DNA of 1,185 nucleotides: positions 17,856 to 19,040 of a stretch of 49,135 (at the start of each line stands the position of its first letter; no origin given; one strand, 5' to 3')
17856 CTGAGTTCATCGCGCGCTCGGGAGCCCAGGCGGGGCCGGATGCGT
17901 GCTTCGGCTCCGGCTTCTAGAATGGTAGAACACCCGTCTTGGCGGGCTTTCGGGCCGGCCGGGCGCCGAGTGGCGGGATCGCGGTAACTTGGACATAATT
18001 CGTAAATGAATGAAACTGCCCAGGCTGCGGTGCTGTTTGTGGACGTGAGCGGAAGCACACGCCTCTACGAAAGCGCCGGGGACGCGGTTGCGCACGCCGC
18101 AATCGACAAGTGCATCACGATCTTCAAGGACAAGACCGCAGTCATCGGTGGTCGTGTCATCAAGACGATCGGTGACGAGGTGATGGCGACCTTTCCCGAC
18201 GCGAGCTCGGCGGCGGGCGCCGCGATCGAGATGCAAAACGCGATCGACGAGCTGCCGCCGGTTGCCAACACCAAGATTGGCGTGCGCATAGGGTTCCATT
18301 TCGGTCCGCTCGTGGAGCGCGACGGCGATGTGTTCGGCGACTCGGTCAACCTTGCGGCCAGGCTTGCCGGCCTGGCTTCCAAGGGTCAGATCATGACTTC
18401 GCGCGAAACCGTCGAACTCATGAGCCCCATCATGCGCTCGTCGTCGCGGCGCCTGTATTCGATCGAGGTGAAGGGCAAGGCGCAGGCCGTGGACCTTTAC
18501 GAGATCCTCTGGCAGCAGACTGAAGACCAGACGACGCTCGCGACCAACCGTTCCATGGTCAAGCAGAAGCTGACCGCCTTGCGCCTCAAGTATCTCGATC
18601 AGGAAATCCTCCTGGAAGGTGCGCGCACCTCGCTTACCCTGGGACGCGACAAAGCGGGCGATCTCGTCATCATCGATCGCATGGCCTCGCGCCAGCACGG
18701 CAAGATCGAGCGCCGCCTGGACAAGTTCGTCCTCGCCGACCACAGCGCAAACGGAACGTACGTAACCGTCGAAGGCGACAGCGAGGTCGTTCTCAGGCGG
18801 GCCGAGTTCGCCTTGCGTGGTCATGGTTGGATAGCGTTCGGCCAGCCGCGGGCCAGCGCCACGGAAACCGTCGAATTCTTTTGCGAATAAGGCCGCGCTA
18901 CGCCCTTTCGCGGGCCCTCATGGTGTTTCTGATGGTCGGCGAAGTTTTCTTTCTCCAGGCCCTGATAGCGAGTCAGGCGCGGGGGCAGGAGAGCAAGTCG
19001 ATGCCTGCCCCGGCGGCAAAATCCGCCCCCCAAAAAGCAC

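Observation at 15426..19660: Orphan TpsB transporter, beta-helix fragment, adenylate cyclase-FHA fusion and secreted FimV-type LysM/Sel1 protein in one co-directional string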

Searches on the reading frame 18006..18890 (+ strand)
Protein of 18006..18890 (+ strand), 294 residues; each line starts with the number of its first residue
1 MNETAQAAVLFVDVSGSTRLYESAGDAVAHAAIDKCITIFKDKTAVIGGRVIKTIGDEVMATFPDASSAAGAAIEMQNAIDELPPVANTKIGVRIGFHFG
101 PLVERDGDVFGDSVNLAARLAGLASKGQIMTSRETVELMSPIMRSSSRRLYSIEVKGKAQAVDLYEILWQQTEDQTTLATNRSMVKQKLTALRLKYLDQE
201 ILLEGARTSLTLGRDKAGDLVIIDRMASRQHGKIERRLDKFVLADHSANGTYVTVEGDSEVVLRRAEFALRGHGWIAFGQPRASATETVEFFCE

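Call 3: search_protein_families(library=pfam, proteins=[window:18006-18890:+], max_evalue=0.01)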
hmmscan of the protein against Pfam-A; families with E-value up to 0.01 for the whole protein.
window:18006-18890:+ (294 aa): 3 families
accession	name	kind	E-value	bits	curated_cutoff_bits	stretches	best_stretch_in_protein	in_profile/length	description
PF00211.25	Guanylate_cyc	-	6.3e-17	62.2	21.9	1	3-160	5-175/183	Adenylate and Guanylate cyclase catalytic domain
PF00498.31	FHA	-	3.7e-08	34.1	20.7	1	211-253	2-46/67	FHA domain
PF16697.10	Yop-YscD_cpl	-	9.6e-05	23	33.2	1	208-267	17-79/94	Inner membrane component of T3SS, cytoplasmic domain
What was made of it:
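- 18006..18890 (+): Soluble class III nucleotidyl cyclase with a C-terminal FHA domain, predicted to be an adenylate cyclase. Pfam hits (call 3).
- Checked: (3) Cyclase-FHA, 18006-18890, 294 aa: Guanylate_cyc 6e-17 and FHA 4e-8 (call 3).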

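Call 4: search_protein_families(library=ncbifam, proteins=[window:18006-18890:+], max_evalue=0.01)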
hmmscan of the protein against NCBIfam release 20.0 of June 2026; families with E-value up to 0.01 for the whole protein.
window:18006-18890:+ (294 aa): 6 families
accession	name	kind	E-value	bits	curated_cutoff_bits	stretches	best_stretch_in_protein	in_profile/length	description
NF058673.1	LipAdnlyCyLipJMY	equivalog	2e-15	56.5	800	1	4-144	293-427/449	bifunctional lipase/adenylate cyclase LipJ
NF049868.1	FhaB_Rv0019c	equivalog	7.5e-07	29.3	125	1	180-254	60-133/158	FHA domain-containing protein FhaB/FipA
TIGR03354.1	VI_FHA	hypoth_equivalog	2.4e-06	27.6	120.25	1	207-254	23-72/420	type VI secretion system-associated FHA domain protein TagH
TIGR03903.1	TOMM_kin_cyc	equivalog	2e-05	22.6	705.75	1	30-175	319-470/1267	TOMM system kinase/cyclase fusion protein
NF041660.2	oxygluDhInhib_OdhI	equivalog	0.0043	16.9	200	0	208-260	56-109/130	oxoglutarate dehydrogenase inhibitor Odhl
TIGR04510.1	mod_pep_cyc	subfamily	0.0044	15.6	400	0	8-130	7-140/814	putative peptide modification system cyclase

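Call 8: find_homologous_proteins(query=window:18006-18890:+, max_evalue=0.00001)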
Query window:18006-18890:+ (294 aa): 4194 proteins with E <= 0.00001 among 8000 candidates; the best 120 are listed.
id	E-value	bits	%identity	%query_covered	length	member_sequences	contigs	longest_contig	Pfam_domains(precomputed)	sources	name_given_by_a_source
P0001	2.3e-178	609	95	100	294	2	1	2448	PF00498.32,PF00211.26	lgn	-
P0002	2.8e-178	609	94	100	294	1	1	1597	PF00498.32,PF00211.26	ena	-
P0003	3.3e-178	608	95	100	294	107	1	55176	PF00498.32,PF00211.26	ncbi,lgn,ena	-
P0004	1.9e-177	606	95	100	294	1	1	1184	PF00498.32,PF00211.26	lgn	-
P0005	2.0e-174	596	92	100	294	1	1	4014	PF00498.32,PF00211.26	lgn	-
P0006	3.4e-174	595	92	100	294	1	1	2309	PF00498.32,PF00211.26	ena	-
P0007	5.6e-174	595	92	100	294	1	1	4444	PF00498.32,PF00211.26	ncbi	-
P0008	6.6e-174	594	93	100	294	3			PF00498.32,PF00211.26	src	-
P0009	8.3e-174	594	91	100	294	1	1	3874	PF00498.32,PF00211.26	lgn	-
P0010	1.9e-173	593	91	100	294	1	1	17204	PF00498.32,PF00211.26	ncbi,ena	-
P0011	4.8e-173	592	91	100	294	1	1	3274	PF00498.32,PF00211.26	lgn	-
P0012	1.2e-172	590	91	100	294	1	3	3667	PF00498.32,PF00211.26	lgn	-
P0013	2.6e-172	589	94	100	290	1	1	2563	PF00498.32,PF00211.26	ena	-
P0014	1.3e-170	584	92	97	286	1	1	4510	PF00498.32,PF00211.26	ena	-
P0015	2.1e-169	580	91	97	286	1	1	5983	PF00498.32,PF00211.26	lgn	-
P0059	1.6e-125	436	65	100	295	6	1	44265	PF00498.32,PF00211.26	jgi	jgi:class 3 adenylate cyclase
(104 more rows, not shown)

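Call 9: find_encoding_contigs(protein=P0003, flank=10000, max_places=3)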
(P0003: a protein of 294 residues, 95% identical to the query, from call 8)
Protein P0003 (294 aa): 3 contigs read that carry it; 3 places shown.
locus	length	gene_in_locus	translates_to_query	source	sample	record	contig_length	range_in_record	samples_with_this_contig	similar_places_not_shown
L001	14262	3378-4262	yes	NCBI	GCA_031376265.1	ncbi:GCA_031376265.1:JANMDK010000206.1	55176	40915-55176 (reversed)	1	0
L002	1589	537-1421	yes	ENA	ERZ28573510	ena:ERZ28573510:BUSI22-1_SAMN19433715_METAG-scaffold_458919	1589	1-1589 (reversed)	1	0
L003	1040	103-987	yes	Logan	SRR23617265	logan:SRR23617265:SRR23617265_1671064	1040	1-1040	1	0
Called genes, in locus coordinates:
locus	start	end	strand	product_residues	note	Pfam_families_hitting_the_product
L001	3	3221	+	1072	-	?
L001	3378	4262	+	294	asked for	PF00211:Guanylate_cyc, PF00498:FHA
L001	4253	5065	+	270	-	PF08238:Sel1 (weak)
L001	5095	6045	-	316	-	PF02423:OCD_Mu_crystall, PF01488:Shikimate_DH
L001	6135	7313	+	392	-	PF01266:DAO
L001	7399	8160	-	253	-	-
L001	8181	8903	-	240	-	PF00005:ABC_tran, PF13304:AAA_21 (faint)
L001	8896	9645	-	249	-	PF00005:ABC_tran, PF12399:BCA_ABC_TP_C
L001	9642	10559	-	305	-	PF02653:BPD_transp_2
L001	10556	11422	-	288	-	PF02653:BPD_transp_2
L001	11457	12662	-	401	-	PF13433:Peripla_BP_5, PF13458:Peripla_BP_6, PF01094:ANF_receptor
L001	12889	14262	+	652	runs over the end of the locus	PF00501:AMP-binding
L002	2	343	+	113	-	?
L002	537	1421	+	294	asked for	PF00211:Guanylate_cyc, PF00498:FHA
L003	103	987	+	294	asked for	PF00211:Guanylate_cyc, PF00498:FHA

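Call 10: find_encoding_contigs(protein=P0059, flank=10000, max_places=3)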
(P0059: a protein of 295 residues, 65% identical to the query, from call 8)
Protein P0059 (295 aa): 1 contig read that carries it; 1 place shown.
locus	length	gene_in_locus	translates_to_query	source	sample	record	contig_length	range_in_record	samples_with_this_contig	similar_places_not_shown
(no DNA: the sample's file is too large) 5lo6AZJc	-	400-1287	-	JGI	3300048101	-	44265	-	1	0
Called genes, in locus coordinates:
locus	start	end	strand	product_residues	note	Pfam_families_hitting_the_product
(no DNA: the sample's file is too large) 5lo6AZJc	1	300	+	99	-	?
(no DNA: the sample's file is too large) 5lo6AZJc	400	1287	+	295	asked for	PF00211:Guanylate_cyc, PF00498:FHA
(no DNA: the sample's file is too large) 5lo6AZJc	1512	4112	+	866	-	PF00069:Pkinase, PF07714:PK_Tyr_Ser-Thr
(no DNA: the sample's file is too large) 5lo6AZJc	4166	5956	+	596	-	PF09850:DotU, PF14331:IcmF-related_N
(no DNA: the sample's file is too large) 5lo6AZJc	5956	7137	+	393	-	PF16697:Yop-YscD_cpl (weak), PF00498:FHA, PF20232:T6SS_FHA_C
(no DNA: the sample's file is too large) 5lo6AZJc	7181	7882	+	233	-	PF03846:SulA (weak)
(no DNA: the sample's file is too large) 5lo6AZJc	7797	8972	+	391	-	-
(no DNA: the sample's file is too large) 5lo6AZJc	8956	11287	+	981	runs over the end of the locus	PF02811:PHP, PF07733:DNA_pol3_alpha, PF17657:DNA_pol3_finger, PF14579:HHH_6, PF01336:tRNA_anti-codon (weak)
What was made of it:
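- Closest known: T6SS threonine phosphorylation pathway: PpkA, TssL/Fha and TagF. Different: In one cluster the next genes are a SulA-like gene, an unannotated gene and a PHP/DNA polymerase III alpha gene (call 10).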

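Call 16: search_protein_families(library=pfam, proteins=[L001:3-3221:+, L001:4253-5065:+, L002:2-343:+], max_evalue=0.01)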
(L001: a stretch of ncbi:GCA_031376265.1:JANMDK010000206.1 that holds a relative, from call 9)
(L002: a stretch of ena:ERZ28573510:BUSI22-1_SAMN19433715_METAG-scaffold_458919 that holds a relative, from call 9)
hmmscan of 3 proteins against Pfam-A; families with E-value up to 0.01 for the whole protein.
L001:3-3221:+ (1072 aa): 1 family
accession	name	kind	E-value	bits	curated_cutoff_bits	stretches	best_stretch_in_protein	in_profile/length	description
PF18886.6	DUF5649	-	1e-94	311.3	25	8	672-739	1-68/68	Repeats of unknown function (DUF5649)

L001:4253-5065:+ (270 aa): 2 families
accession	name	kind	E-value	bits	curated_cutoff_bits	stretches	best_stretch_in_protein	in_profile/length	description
PF08238.18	Sel1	-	1.3e-06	29.2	30.7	1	223-256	3-35/36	Sel1 repeat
PF01476.26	LysM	-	0.00023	21.5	20.9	1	69-123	1-43/43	LysM domain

L002:2-343:+ (113 aa): 1 family
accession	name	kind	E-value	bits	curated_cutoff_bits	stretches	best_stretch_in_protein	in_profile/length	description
PF03865.19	ShlB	-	0.0018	18.3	22.7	1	2-61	249-302/311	Haemolysin secretion/activation protein ShlB/FhaC/HecB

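Call 19: find_related_loci(query=A1, collection=genome_contigs, flank=10000)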
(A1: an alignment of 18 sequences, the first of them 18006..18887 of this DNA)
Query A1 (294 aa) in genome_contigs; peptide patterns used: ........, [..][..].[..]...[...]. (x = any residue, [..] = any of these).
600 stretches matched a pattern (row limit reached: there are more); 572 encode a relative of the query (tblastn E <= 1e-3); the best 80 are kept; 80 distinct loci.
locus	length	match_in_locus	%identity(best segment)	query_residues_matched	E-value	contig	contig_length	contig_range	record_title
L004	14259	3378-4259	95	1-294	0e+0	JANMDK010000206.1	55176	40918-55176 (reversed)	MAG: Pseudomonadota bacterium isolate OTE_75_metabat_17 OTE_75_k141_3717296, whole genome shotgun sequence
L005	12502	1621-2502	91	1-294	0e+0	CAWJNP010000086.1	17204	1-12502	MAG: uncultured beta proteobacterium isolate MFD02832.bin.2.128 genome assembly, contig: contig_78405, whole genome shot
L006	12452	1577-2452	64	3-294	1e-130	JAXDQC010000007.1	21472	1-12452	MAG: Betaproteobacteria bacterium isolate BP_726 scaffold_7102, whole genome shotgun sequence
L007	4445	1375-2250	64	3-294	2e-130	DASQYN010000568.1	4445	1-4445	MAG TPA_asm: Burkholderiales bacterium isolate SMAG_U11066 k141_33620, whole genome shotgun sequence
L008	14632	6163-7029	65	6-294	5e-128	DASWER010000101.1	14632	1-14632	MAG TPA_asm: Burkholderiales bacterium isolate SMAG_U2767 k141_1230117, whole genome shotgun sequence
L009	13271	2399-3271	64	5-294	5e-125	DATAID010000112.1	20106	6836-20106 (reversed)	MAG TPA_asm: Burkholderiales bacterium isolate SMAG_U6874 k141_4290797, whole genome shotgun sequence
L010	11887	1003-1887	63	1-294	4e-125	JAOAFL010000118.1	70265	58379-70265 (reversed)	MAG: Burkholderiales bacterium isolate SKW287 k141_946572, whole genome shotgun sequence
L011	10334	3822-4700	61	2-294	2e-123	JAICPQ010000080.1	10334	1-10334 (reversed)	MAG: Burkholderiales bacterium isolate TY_FP_2_bin.34 k141_5177901_length_10334_cov_7.0737, whole genome shotgun sequenc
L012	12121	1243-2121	63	3-294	2e-121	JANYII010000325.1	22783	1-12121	MAG: Betaproteobacteria bacterium isolate GL140_2_metabinner_39 GL140_2_k141_3199176, whole genome shotgun sequence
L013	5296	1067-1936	64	6-294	4e-121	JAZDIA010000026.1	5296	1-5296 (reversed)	MAG: Pseudomonadota bacterium isolate MEGAHIT-group-0.38 k141_15011700, whole genome shotgun sequence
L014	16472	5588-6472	59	1-294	9e-115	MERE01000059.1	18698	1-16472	MAG: Betaproteobacteria bacterium RIFCSPLOWO2_02_FULL_68_150 rifcsplowo2_02_scaffold_20195, whole genome shotgun sequenc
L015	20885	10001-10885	58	1-294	2e-110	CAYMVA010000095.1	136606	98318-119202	MAG TPA_asm: uncultured Enterobacteriaceae bacterium isolate binchicken_co165_281 genome assembly, contig: k141_153180,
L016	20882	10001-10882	57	1-294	1e-105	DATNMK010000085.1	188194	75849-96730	MAG TPA_asm: Burkholderiales bacterium isolate SMAG_U11477 k141_77234, whole genome shotgun sequence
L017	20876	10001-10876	57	1-291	1e-104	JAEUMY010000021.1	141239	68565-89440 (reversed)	MAG: Betaproteobacteria bacterium isolate new MAG-159 k141_865695, whole genome shotgun sequence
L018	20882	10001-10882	55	1-294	1e-101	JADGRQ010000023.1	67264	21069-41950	MAG: Burkholderiales bacterium isolate Chersky.31_24 contig-100_59, whole genome shotgun sequence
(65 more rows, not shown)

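Call 48: search_solved_structures(query=window:18006-18890:+, max_evalue=0.001)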
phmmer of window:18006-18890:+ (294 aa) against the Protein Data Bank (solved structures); distinct sequences matched with E-value up to 0.001: 23.
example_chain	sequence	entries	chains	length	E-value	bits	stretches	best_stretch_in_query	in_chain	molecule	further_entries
3mr7_A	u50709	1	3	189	1.9e-16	63.3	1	6-133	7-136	Adenylate/guanylate cyclase/hydrolase, alpha/beta fold family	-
4wp9_A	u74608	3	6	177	4.5e-15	58.8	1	6-165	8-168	Ma1120 | Cyclase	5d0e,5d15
4wp8_A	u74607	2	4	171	5.8e-15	58.5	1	6-141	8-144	Ma1120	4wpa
4wp3_A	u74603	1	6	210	7.4e-15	58.1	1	6-165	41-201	Ma1120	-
5d0g_A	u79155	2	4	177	9.8e-13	51.2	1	6-165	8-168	Cyclase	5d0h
1ybt_A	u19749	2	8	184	6.5e-11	45.2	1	5-139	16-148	hydrolase, alpha/beta hydrolase fold family | lipJ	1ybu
1y10_A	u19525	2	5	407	2.1e-08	37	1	6-136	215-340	Hypothetical protein Rv1264/MT1302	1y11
3r5g_A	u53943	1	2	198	6e-08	35.5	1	6-168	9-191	CyaB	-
4p2m_A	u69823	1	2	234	1.2e-07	34.5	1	6-159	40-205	Adenylate cyclase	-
4p2f_A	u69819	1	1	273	1.6e-07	34.1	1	6-159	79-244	Adenylate cyclase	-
7yz9_A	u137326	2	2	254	1.6e-07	34.1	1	6-159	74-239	Adenylate cyclase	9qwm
4p2x_A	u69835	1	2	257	1.6e-07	34.1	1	6-159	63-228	Adenylate cyclase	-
7yzi_A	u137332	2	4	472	6.3e-07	32.1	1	6-159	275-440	Adenylate cyclase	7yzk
1yk9_A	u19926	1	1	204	2.3e-06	30.3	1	6-159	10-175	Adenylate cyclase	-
5x4t_A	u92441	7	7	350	3.4e-05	26.5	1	40-172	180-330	Photoactivated adenylyl cyclase | Family 3 adenylate cyclase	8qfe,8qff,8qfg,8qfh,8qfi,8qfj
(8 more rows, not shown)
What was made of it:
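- Closest known: FimV-CyaB of Pseudomonas aeruginosa. Different: CyaB is a distant cyclase relative (3r5g, E 6e-8, call 48).
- Closest known: Class III adenylate cyclase catalytic domains with solved structures. Same: These are the best sequence matches for the catalytic domain among solved structures (E 2e-16 to 2e-8, call 48).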

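Call 74: search_protein_families(library=padloc, proteins=[window:18006-18890:+], max_evalue=0.01)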
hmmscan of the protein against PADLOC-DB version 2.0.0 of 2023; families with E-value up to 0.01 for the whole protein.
window:18006-18890:+ (294 aa): 7 families
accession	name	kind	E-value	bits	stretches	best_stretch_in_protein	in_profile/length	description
PDLC00734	PycC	-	1.3e-07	29.1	1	4-140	187-345/374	Pycsar cyclase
PDLC02367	PycC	-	3.3e-07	28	1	6-133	43-186/226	-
PDLC02369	PycC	-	1.2e-05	23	1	8-173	48-213/248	-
PDLC02370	PycC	-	0.00014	19.4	1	9-74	84-149/340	-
PDLC00766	PycC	-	0.00018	19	1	6-82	43-122/232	Pycsar cyclase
PDLC00765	PycC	-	0.00033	17.9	1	4-167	255-436/477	Pycsar cyclase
PDLC02368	PycC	-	0.00085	17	0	5-66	43-105/234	-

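Call 84: predict_structure(alignment_id=A1)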
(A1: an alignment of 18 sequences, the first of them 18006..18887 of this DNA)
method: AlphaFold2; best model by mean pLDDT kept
length: 294 residues; sequences in the alignment: 18
mean_pLDDT: 56.5   pTM: 0.41
mean pLDDT of the five models: 56.5, 55.5, 55.3, 50.0, 41.2
residues with pLDDT >= 90: 32; 70-90: 71; 50-70: 19; < 50: 172
segments of 3 or more residues with pLDDT < 50: 1-26, 43-187
pLDDT, mean of each block of 10 residues (from residue 1): 31 39 49 53 45 39 43 46 37 31 31 38 36 36 46 45 44 37 46 91 85 83 83 80 83 89 80 92 91 88
secondary structure, 60 per line:
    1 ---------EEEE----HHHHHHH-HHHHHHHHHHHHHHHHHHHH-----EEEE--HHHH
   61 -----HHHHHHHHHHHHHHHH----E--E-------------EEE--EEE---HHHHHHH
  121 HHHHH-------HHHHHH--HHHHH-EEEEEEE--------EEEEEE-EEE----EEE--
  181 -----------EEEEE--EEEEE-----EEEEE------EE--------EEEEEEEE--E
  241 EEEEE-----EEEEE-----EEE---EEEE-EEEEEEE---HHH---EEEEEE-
elements in order: E10-13 H18-24 H26-45 E51-54 H57-60 H66-81 E103-105 E108-110 H114-125 H133-138 H141-145 E147-153 E162-167 E169-171 E176-178 E192-196 E199-203 E209-213 E230-237 E240-245 E251-255 E261-263 E267-270 E272-278 E288-293
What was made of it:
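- Tried and rejected: Only the FHA half was confident and the cyclase half had pLDDT below 50, so no fold search was run (call 84).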

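Call 85: search_protein_representatives(protein=window:18006-18890:+)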
Query: 294 residues. Proteins with E-value up to 0.001 (for the whole library): 51676; up to 1e-10: 11005; up to 1e-30: 1124. The best 150 are listed.
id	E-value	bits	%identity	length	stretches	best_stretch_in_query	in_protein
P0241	6.9e-97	340.2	58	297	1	6-294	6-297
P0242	9.6e-94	329.9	55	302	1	7-294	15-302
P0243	1.5e-93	329.3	54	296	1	3-294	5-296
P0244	1.8e-93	329.0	38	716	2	5-285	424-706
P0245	4.3e-91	321.2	53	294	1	1-293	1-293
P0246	6.7e-90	317.3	35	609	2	7-281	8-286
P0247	3.2e-89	315.1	54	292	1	6-294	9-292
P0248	2.5e-80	285.9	59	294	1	4-226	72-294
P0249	8.3e-79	280.9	46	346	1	6-293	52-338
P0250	7.5e-78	277.8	47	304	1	5-293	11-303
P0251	9.8e-77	274.1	47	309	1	3-292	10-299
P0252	1.7e-76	273.3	47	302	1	7-293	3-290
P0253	2.1e-76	273.0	93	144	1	160-294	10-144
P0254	7.0e-76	271.3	49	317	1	6-294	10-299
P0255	4.5e-75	268.7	48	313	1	5-280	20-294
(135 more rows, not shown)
